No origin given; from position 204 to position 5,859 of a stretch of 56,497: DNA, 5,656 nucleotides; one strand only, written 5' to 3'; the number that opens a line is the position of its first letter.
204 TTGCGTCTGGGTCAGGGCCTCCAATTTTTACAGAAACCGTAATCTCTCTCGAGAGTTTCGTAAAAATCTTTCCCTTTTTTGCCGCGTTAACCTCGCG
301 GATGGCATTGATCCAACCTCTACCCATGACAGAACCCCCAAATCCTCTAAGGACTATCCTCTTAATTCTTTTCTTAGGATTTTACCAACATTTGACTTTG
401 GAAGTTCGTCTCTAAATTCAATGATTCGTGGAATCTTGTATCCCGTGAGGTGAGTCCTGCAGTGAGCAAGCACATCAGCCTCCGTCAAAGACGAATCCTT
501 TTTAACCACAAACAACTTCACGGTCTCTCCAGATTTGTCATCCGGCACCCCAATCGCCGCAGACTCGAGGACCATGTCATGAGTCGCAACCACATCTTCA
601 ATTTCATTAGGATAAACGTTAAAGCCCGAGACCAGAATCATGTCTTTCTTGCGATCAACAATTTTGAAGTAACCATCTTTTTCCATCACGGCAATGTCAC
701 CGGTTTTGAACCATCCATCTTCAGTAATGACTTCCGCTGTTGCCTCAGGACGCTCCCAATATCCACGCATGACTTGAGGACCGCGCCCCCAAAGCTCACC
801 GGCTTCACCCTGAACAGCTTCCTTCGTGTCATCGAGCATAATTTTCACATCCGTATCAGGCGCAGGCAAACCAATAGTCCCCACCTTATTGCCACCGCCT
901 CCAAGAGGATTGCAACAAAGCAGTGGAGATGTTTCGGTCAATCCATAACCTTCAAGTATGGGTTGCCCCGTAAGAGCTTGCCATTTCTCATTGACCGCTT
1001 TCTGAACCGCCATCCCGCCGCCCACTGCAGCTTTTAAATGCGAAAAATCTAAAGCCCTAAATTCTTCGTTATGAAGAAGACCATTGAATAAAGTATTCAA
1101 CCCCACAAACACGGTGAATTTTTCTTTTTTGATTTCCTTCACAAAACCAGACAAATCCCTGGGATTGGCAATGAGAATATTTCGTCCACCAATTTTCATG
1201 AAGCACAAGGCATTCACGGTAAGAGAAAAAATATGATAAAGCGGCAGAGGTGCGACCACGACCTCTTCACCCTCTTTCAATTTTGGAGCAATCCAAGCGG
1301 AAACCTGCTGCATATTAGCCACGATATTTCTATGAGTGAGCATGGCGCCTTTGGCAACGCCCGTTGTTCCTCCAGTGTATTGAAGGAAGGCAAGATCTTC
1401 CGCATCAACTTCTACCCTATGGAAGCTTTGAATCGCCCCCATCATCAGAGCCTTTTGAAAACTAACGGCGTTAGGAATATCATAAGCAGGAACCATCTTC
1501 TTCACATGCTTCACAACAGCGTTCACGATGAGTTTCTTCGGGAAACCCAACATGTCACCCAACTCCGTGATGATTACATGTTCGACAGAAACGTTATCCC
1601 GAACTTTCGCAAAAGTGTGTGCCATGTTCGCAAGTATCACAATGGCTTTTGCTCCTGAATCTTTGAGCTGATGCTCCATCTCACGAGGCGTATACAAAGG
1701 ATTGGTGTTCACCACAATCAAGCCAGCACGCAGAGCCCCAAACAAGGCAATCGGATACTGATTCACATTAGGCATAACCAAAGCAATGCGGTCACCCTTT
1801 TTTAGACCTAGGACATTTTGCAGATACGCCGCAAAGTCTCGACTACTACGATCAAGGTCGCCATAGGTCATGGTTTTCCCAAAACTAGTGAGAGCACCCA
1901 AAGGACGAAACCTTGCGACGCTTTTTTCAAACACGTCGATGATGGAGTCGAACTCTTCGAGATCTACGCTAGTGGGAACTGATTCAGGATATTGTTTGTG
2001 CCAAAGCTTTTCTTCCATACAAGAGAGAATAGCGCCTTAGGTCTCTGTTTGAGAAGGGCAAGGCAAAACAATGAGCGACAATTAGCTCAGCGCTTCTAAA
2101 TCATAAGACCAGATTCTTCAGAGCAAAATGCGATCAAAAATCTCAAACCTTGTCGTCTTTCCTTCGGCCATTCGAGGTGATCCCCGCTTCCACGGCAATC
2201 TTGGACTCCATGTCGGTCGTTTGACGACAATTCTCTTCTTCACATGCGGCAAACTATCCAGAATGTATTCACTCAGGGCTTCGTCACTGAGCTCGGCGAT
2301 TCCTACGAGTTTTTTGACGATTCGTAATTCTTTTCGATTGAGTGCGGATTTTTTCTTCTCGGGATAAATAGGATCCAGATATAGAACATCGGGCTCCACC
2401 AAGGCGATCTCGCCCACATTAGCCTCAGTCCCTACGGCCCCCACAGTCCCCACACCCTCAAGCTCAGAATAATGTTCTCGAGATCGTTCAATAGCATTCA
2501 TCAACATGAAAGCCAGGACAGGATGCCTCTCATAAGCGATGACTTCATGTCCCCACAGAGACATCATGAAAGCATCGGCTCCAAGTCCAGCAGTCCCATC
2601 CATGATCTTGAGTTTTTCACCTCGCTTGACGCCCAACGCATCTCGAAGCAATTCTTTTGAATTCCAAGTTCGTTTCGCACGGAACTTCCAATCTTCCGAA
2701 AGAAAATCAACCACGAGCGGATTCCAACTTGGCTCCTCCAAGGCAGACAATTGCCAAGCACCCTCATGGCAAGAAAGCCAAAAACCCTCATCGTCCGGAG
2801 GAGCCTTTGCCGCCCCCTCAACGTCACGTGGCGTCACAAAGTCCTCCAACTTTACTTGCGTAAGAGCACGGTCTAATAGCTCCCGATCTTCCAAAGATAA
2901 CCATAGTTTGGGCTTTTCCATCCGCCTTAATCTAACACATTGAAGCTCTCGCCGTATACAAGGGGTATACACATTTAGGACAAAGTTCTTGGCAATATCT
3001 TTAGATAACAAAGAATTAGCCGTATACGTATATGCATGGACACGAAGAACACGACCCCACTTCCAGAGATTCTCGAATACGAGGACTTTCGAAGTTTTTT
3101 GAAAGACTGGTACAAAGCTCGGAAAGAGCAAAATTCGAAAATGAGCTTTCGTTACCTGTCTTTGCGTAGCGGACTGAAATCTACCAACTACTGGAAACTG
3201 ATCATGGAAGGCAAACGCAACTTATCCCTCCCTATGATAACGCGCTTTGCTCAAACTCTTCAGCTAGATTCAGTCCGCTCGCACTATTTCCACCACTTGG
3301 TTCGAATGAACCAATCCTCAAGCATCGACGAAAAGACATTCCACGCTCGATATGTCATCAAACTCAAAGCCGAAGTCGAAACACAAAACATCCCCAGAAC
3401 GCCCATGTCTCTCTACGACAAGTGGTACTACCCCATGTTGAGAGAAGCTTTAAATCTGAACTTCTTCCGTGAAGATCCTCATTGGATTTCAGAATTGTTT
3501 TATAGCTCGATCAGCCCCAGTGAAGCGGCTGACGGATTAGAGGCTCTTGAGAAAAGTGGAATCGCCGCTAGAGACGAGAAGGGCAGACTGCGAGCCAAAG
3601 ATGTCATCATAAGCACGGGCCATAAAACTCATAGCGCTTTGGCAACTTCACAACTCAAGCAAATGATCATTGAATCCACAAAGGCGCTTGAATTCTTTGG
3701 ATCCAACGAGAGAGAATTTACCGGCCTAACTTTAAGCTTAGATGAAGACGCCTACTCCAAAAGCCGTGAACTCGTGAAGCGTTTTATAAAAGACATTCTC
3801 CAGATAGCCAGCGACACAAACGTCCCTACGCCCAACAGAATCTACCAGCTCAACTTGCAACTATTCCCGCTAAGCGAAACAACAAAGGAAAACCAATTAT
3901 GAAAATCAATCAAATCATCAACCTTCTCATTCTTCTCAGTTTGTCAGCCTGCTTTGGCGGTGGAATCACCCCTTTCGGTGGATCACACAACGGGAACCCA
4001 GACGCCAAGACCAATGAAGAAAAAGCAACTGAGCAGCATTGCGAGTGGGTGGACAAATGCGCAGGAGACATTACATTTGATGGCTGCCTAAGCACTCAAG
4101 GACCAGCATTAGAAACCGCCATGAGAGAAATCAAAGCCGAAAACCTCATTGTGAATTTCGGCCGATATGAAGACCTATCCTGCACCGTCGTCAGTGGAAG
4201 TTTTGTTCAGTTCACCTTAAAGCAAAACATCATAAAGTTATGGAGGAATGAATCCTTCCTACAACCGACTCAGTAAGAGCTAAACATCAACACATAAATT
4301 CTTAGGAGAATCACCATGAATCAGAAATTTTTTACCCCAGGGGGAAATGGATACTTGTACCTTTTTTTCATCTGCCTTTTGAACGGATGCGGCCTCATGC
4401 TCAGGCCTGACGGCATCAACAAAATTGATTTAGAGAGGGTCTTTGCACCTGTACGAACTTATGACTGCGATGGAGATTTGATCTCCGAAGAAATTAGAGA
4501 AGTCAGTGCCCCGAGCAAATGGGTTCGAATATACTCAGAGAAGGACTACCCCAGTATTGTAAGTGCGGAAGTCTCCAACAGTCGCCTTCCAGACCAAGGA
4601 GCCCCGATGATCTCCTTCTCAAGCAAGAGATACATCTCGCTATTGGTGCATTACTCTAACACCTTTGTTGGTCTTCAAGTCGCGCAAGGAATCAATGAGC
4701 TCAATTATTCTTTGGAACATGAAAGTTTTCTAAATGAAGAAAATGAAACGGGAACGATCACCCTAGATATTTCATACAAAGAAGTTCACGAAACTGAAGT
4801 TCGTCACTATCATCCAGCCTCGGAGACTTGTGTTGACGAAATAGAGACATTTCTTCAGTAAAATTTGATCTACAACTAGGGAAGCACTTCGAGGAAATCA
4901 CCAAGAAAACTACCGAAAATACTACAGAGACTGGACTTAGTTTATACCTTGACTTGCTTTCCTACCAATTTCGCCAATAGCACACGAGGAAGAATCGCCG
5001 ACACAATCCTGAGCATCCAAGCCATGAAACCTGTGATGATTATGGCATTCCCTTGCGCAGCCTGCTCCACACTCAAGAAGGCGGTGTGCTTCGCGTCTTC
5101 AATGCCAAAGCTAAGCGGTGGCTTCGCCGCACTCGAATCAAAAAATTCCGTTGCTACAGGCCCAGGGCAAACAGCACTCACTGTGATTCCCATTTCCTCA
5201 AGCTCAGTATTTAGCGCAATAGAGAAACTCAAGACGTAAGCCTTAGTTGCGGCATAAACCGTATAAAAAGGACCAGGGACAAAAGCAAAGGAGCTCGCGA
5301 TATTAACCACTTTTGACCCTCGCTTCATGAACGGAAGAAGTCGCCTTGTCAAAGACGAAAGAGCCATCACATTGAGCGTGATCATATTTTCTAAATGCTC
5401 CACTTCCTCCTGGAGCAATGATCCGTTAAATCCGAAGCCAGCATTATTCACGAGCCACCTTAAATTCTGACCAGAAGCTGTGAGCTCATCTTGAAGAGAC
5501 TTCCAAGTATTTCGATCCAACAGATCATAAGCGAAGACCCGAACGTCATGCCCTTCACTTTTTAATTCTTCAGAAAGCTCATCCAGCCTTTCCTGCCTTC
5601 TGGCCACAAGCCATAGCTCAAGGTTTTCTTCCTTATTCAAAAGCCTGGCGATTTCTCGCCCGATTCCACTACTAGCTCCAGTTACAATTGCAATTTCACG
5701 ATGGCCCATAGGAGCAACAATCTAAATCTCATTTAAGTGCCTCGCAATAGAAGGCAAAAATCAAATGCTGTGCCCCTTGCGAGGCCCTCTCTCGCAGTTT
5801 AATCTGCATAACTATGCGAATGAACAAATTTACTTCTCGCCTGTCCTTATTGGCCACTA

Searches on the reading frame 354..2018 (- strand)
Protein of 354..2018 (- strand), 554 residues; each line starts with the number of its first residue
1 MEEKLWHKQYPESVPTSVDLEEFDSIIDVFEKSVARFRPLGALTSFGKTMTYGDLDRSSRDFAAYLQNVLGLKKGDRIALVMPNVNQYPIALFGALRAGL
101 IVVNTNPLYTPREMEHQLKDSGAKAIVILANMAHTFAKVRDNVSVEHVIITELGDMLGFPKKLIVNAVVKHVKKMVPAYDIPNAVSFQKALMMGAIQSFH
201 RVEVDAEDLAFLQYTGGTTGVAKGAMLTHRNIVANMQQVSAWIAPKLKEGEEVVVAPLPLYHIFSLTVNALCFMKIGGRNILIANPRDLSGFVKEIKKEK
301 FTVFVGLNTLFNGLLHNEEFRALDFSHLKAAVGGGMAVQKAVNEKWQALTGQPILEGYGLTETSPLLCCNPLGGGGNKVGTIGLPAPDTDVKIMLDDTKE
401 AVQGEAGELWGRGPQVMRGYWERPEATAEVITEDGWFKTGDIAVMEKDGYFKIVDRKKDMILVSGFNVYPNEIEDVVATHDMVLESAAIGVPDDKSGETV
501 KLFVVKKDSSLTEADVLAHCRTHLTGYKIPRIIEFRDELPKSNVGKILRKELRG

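Call 8: search_protein_families(library=pfam, proteins=[window:354-2018:-], max_evalue=0.001)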
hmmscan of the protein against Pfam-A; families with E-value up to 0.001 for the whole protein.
window:354-2018:- (554 aa): 2 families
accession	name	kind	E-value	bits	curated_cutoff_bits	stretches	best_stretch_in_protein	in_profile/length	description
PF00501.34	AMP-binding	-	6.6e-95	318.6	29.9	1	30-421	1-384/384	AMP-binding enzyme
PF13193.12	AMP-binding_C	-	7.2e-19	68.9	24.5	1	472-546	1-76/76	AMP-binding enzyme C-terminal domain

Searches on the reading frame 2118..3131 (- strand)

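Call 8: search_protein_families(library=pfam, proteins=[window:2118-3131:-], max_evalue=0.001)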
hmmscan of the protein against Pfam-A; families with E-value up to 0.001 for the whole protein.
window:2118-3131:- (337 aa): 1 family
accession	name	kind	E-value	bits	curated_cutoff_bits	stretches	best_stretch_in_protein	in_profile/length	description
PF04445.19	SAM_MT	-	1.6e-44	152.5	26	1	113-332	12-228/230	Putative SAM-dependent methyltransferase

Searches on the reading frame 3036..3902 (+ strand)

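Call 8: search_protein_families(library=pfam, proteins=[window:3036-3902:+], max_evalue=0.001)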
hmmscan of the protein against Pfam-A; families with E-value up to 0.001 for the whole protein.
window:3036-3902:+ (288 aa): 1 family
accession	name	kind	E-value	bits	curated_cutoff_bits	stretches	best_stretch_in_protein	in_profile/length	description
PF14394.12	DUF4423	-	4.7e-27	95.3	30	1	117-279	8-165/165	Domain of unknown function (DUF4423)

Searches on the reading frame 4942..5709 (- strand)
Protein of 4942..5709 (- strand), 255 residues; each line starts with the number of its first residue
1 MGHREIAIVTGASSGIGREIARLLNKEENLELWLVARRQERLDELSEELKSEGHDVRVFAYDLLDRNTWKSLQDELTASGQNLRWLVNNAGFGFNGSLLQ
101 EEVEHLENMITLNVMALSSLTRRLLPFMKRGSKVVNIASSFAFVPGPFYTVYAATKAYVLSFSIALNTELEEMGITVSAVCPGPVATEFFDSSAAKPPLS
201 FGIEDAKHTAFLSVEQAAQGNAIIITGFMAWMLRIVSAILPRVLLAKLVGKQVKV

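Call 8: search_protein_families(library=pfam, proteins=[window:4942-5709:-], max_evalue=0.001)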
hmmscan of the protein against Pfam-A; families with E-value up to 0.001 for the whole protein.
window:4942-5709:- (255 aa): 4 families
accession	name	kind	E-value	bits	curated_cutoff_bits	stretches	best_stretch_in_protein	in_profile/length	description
PF00106.31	adh_short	-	5.2e-42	144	26.6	1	6-194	2-191/195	short chain dehydrogenase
PF13561.12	adh_short_C2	-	2.9e-30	106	27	1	11-196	1-187/236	Enoyl-(Acyl carrier protein) reductase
PF08659.16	KR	-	9.6e-13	48.9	22.6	1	8-162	4-159/180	KR domain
PF23441.1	SDR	-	0.00034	20.5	27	1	8-194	11-203/258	SDR-like rossmann domain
